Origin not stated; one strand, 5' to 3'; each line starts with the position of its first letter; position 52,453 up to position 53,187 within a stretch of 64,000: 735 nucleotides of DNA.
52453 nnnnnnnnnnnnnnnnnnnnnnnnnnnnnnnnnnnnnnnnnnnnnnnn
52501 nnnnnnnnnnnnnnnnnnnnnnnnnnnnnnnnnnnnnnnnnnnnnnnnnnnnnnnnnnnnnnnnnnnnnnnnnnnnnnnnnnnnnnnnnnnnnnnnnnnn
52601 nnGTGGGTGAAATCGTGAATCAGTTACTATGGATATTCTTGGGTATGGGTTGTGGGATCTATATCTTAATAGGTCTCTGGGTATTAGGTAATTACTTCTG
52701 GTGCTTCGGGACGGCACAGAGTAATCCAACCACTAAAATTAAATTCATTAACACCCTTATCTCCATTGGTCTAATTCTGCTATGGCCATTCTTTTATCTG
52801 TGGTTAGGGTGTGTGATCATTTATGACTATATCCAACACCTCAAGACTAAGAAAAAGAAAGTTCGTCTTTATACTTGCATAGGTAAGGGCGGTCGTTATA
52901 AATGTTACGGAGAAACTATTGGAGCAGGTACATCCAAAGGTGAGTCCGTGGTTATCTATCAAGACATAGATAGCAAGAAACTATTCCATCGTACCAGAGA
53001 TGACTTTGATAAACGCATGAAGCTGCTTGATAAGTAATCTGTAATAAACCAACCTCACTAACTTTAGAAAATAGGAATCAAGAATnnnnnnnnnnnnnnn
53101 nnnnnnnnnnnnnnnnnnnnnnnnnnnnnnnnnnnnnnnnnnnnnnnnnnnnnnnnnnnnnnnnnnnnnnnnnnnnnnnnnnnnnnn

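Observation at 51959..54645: Phage-borne proteostasis module: ClpP-like protease, 2-TM membrane protein and GroEL-like chaperonin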

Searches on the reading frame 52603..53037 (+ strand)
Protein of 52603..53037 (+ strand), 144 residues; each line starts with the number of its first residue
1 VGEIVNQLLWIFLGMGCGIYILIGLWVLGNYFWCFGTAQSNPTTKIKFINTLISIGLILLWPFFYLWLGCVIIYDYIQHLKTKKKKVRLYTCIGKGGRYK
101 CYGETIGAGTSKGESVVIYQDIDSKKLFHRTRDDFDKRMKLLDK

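Call 3: search_protein_families(library=pfam, proteins=[window:52603-53037:+], max_evalue=0.1)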
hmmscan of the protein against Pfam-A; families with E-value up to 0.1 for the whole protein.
window:52603-53037:+ (144 aa): 0 families

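Call 4: search_protein_families(library=phrogs, proteins=[window:52603-53037:+], max_evalue=0.01)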
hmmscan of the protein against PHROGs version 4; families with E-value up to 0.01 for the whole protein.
window:52603-53037:+ (144 aa): 3 families
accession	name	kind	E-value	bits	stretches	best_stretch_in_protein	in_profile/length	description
phrog_12584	-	unknown function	4.5e-19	70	1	59-143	72-154/168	-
phrog_9878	-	unknown function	2.5e-11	44.6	1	11-75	5-70/71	-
phrog_24036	-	unknown function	0.0044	18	1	83-140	5-61/145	-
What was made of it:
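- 52603..53037 (+): Small membrane protein, orthologue of OBP gp245. It has two N-terminal TM helices with an FWCFGT motif, and a cytoplasmic C-terminal domain of about 55 aa of the phrog_12584 type (nt 52846-53034). The likely start is GTG 52615, overlapping the ClpP stop codon as GTGA, which suggests translational coupling. phrog_12584 at E 4.5e-19 and phrog_9878 at E 2.5e-11 (call 4).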

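Call 48: find_homologous_proteins(query=window:52603-53037:+, max_evalue=0.001)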
Query window:52603-53037:+ (144 aa): 5 proteins with E <= 0.001 among 54 candidates.
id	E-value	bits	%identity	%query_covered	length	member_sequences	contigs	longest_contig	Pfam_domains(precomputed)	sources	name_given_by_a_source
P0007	2.6e-87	309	94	97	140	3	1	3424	-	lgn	-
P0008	1.4e-75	271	82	97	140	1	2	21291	-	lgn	-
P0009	2.3e-60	221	67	96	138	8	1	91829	-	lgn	-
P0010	7.0e-60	219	68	97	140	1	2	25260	-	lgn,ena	-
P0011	3.5e-46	175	55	97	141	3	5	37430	-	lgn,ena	-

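Call 50: search_protein_families(library=pfam, proteins=[P0011, P0009], max_evalue=10)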
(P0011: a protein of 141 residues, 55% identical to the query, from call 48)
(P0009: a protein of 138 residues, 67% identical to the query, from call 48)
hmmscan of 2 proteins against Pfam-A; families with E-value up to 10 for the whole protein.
P0011 (141 aa): 3 families
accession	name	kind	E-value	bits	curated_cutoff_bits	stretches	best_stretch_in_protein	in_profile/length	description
PF01529.25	DHHC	-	0.2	12.2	28.7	1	10-74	55-119/133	DHHC palmitoyltransferase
PF24195.1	DUF7420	-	0.24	12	27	1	12-84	47-119/124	Family of unknown function (DUF7420)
PF13425.11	O-antigen_lig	-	2.6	7.2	31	1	12-65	136-188/462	O-antigen ligase like membrane protein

P0009 (138 aa): 3 families
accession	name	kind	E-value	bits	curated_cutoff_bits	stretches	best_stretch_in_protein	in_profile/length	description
PF02687.27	FtsX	-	0.05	14.1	25.5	1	5-69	47-115/120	FtsX-like permease C-terminal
PF20990.2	DUF2207_C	-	0.36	10.9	33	1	6-79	142-190/247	Predicted membrane protein (DUF2207) C-terminal domain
PF13800.11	Sigma_reg_N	-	1.3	9.7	26.3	1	42-78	7-43/91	Sigma factor regulator N-terminal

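Call 51: search_protein_families(library=ncbifam, proteins=[window:52603-53037:+], max_evalue=1)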
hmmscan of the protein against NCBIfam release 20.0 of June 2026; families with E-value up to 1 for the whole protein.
window:52603-53037:+ (144 aa): 1 family
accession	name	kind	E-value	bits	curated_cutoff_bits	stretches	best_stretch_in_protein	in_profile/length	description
NF045849.1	ICE_MMCAP2_0565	equivalog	0.018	14.7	40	1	4-60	8-64/80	Mbov_0395 family pilin-like conjugal transfer protein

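Call 64: predict_structure(alignment_id=A3)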
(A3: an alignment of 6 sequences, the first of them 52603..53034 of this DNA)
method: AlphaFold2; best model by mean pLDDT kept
length: 144 residues; sequences in the alignment: 6
mean_pLDDT: 67.5   pTM: 0.38
mean pLDDT of the five models: 67.5, 66.7, 66.5, 65.8, 65.2
residues with pLDDT >= 90: 0; 70-90: 74; 50-70: 56; < 50: 14
segments of 3 or more residues with pLDDT < 50: 86-91, 93-96, 107-109
pLDDT, mean of each block of 10 residues (from residue 1): 65 76 73 59 67 72 78 77 52 54 58 65 77 74 62
secondary structure, 60 per line:
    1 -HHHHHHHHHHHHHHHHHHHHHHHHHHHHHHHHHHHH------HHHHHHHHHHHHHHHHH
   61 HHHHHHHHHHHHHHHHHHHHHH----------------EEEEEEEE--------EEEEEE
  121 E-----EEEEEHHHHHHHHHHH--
elements in order: H2-37 H44-82 E99-106 E115-121 E127-131 H132-142
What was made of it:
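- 52603..53037 (+): AF2 secondary structure (call 64, low confidence).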

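Call 65: search_protein_representatives(alignment_id=A3)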
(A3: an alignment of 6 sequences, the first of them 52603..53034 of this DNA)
Query: 6 sequences, 140 profile positions. Proteins with E-value up to 0.001 (for the whole library): 337; up to 1e-10: 37; up to 1e-30: 2. The best 150 are listed.
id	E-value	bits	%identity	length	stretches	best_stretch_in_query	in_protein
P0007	4.2e-80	282.8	-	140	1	1-140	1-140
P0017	7.1e-41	155.7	-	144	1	2-140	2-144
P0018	2.1e-28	115.3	-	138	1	9-138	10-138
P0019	4.2e-27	111.1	-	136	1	1-138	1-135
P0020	8.8e-18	80.9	-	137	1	3-140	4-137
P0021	4.4e-15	72.1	-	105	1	83-136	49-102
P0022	8.3e-14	68.0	-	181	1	82-138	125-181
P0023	1.8e-13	66.9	-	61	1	83-138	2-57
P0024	6.3e-13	65.1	-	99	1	85-138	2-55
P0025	6.6e-13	65.1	-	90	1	82-136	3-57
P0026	8.3e-13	64.8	-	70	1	83-139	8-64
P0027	9.0e-13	64.6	-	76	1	76-139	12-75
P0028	1.2e-12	64.3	-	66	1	82-138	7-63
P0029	3.6e-12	62.7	-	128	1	76-136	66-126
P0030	4.4e-12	62.4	-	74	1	75-138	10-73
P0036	1.5e-11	60.7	-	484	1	79-138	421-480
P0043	3.6e-11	59.4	-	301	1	80-139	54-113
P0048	6.6e-11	58.6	-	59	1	84-136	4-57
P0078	1.6e-09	54.1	-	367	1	81-139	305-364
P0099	5.3e-09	52.4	-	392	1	82-139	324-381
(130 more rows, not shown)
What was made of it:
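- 52603..53037 (+): 337 representatives of the domain (call 65).
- On phrog_12584 (phage protein family of unknown function): 337 representatives at E <= 1e-3 (call 65).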

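Call 68: search_protein_families(library=pfam, alignment_id=A5, max_evalue=0.01)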
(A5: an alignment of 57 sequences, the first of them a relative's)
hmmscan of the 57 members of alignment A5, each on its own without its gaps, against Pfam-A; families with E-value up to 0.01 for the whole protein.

A. member 1, P0021 (105 aa): 0 families

B. families by the number of members that match (of 57 scanned): 11 families
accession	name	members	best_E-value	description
PF07866.17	DUF1653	4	0.0014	Protein of unknown function (DUF1653)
PF14354.12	Lar_restr_allev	3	1.6e-12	Restriction alleviation protein Lar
PF00684.25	DnaJ_CXXCXGXG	3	0.0011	DnaJ central domain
PF19419.5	DUF5983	1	1.2e-17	Family of unknown function (DUF5983) C-terminal domain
PF04448.17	DUF551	1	8.2e-08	Protein of unknown function (DUF551)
PF02362.26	B3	1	0.0013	B3 DNA binding domain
PF12975.13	DUF3859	1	0.003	Domain of unknown function (DUF3859)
PF25615.1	PhiKZ_gp85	1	0.0035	Bacteriophage PhiKZ vertex-binding protein gp85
PF13248.11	Zn_ribbon_3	1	0.0046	zinc-ribbon domain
PF15294.11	Leu_zip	1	0.007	Leucine zipper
PF16515.11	HIP1_clath_bdg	1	0.0075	Clathrin-binding domain of Huntingtin-interacting protein 1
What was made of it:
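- On DUF1653 (Pfam PF07866), for the middle protein's C-terminal domain: Only 4 of 57 family representatives give weak hits, best E 0.0014 (call 68).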

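Call 74: search_protein_families(library=phrogs, proteins=[P0023, P0024, P0028, P0048, P0036, P0043, P0078, P0099], max_evalue=0.001)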
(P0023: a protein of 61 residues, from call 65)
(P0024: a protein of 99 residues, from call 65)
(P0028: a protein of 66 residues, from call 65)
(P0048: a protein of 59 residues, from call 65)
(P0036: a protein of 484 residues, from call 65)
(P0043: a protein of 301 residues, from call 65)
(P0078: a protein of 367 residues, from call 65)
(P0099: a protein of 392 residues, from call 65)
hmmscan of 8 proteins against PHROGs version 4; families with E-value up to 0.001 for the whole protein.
P0023 (61 aa): 1 family
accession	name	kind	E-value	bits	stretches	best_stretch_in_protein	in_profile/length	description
phrog_12584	-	unknown function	5.8e-18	66.4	1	3-59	98-155/168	-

P0024 (99 aa): 2 families
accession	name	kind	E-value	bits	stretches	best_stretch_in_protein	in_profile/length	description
phrog_12584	-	unknown function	2e-18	67.9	1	2-58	99-158/168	-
phrog_24036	-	unknown function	0.00056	20.9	1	2-56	11-64/145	-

P0028 (66 aa): 2 families
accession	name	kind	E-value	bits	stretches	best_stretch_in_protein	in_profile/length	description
phrog_12584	-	unknown function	1.6e-19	71.5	1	2-64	91-154/168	-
phrog_24036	-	unknown function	4.9e-06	27.6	1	5-65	6-65/145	-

P0048 (59 aa): 2 families
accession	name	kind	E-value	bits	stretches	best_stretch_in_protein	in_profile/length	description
phrog_12584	-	unknown function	5.4e-19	69.7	1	3-57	97-151/168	-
phrog_24036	-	unknown function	7.6e-06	27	1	4-58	10-62/145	-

P0036 (484 aa): 2 families
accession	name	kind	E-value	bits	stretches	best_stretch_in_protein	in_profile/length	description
phrog_12584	-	unknown function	1.2e-16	62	1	421-482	93-155/168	-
phrog_24036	-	unknown function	0.00026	22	1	424-483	8-66/145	-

P0043 (301 aa): 2 families
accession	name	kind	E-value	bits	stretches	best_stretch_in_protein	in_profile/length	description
phrog_12584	-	unknown function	9.6e-17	62.4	1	37-121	75-162/168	-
phrog_5003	-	unknown function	7e-06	27.4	1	194-297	6-103/105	-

P0078 (367 aa): 1 family
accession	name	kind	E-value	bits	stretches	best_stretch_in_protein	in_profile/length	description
phrog_12584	-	unknown function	6.7e-19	69.4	1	307-365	97-155/168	-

P0099 (392 aa): 2 families
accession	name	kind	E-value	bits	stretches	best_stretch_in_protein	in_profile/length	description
phrog_12584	-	unknown function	7e-14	53.1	1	325-381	97-154/168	-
phrog_33951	-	unknown function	0.00061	21.3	0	33-105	30-98/110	-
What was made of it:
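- On phrog_12584 (phage protein family of unknown function): E 1e-13 to 1e-19 for 10 other members (call 74).
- Tried and rejected: The domain is widespread in unrelated phage contexts, including fusions to Lar, DUF551 and DUF5983 (calls 65, 68, 74).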

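Call 99: fold_search(model_id=the predicted structure, library=pdb)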
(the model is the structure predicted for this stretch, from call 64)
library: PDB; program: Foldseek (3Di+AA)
matches with E <= 10: 968; with E <= 0.001: 0
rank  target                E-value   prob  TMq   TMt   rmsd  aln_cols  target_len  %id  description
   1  6k0a_G                3.6e-01  0.20  0.22  0.26  27.5       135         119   12  cryo-EM structure of an archaeal Ribonuclease P (released 2019-06-19)
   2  9fvr_C                1.0e+00  0.44  0.20  0.19   6.1        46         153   11  Transcription repressor NrdR from E. coli, ATP/dATP-bound state, SeMet protein (released 2025-03-19)
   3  8f2r_J                1.0e+00  0.18  0.15  0.11   8.3        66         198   15  Human CCC complex (released 2023-05-24)
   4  6k0b_G                1.0e+00  0.09  0.16  0.19  27.9       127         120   13  cryo-EM structure of archaeal Ribonuclease P with mature tRNA (released 2019-06-19)
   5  7asi                  1.1e+00  0.66  0.20  0.20   1.9        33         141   15  Fixed-target serial femtosecond crystallography using in cellulo grown Neurospora crassa HEX-1 microcrystals. (Chips 1+2 (released 2021-06-23)
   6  9fnd_X                1.4e+00  0.57  0.18  0.08   1.9        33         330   15  Transcriptional activator PafBC bound to mycobacterial RNA polymerase (released 2025-02-12)
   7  8cd5                  1.5e+00  0.60  0.20  0.20   1.6        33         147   15  structure of HEX-1 from N. crassa crystallized in cellulo, diffracted at 100K and resolved using CrystFEL (released 2024-02-21)
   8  8cgx                  1.5e+00  0.60  0.20  0.20   1.6        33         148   15  structure of HEX-1 from N. crassa crystallized in cellulo, diffracted at 100K and resolved using XDS (released 2024-02-21)
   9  8cd4                  1.5e+00  0.57  0.20  0.20   1.8        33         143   15  structure of HEX-1 from N. crassa crystallized in cellulo (cytosol), diffracted at 100K and resolved using CrystFEL (released 2024-02-21)
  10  7fef_A                1.5e+00  0.21  0.20  0.43   4.5        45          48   13  Crystal structure of AtMBD6 with DNA (released 2021-12-29)
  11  1khi                  1.7e+00  0.57  0.20  0.20   1.6        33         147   15  CRYSTAL STRUCTURE OF HEX1 (released 2002-11-30)
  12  6i4p_A                1.8e+00  0.54  0.19  0.06   2.2        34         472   24  Crystal structure of the disease-causing G194C mutant of the human dihydrolipoamide dehydrogenase (released 2019-11-20)
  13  9gex_A                1.8e+00  0.44  0.19  0.18   1.9        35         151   11  Escherichia coli NrdR with unocuppied outer nucleotide-binding site (released 2026-02-18)
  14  7feo_A                1.8e+00  0.18  0.19  0.40   4.8        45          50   11  Crystal structure of AtMBD5 MBD domain (released 2021-12-29)
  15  9lij                  1.8e+00  0.10  0.13  0.08   4.9        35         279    8  Crystal structure of oxidized form (C92-C121) of protein tyrosine phosphatase 1B (PTP1B) (released 2026-01-28)
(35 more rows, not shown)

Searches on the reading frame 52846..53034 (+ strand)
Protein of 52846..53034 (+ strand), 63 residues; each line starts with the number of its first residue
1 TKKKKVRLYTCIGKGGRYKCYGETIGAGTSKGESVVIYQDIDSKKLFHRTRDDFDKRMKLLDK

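Call 50: search_protein_families(library=pfam, proteins=[window:52846-53034:+], max_evalue=10)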
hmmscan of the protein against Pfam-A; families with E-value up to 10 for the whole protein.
window:52846-53034:+ (63 aa): 1 family
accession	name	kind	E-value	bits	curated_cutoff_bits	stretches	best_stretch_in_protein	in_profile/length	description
PF07866.17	DUF1653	-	0.018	15.8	23.5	1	14-56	7-48/62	Protein of unknown function (DUF1653)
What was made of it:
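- On DUF1653 (Pfam PF07866), for the middle protein's C-terminal domain: 15.8 bits against 23.5, E 0.018 (call 50).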

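Call 73: search_solved_structures(query=A6, max_evalue=10, show_alignments=3)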
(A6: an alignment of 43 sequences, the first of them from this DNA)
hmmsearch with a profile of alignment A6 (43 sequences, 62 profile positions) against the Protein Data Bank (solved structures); distinct sequences matched with E-value up to 10: 1.
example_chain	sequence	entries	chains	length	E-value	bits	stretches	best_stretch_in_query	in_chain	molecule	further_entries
1knl_A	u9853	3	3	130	0.21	14.8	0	24-40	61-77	ENDO-1,4-BETA-XYLANASE A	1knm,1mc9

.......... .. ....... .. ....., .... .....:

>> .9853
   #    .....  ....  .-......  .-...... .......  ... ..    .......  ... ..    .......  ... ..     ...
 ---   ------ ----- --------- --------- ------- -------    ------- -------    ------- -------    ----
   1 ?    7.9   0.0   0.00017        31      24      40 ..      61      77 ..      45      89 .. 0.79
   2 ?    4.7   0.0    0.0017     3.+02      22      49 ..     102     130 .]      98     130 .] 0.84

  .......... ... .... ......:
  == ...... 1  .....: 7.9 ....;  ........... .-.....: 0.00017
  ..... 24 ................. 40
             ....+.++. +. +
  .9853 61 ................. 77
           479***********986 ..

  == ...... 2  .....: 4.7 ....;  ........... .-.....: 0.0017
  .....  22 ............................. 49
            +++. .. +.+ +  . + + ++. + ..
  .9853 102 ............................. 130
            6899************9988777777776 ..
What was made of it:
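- Tried and rejected: Pfam is sub-threshold (calls 50, 68) and there is no PDB relative (call 73).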
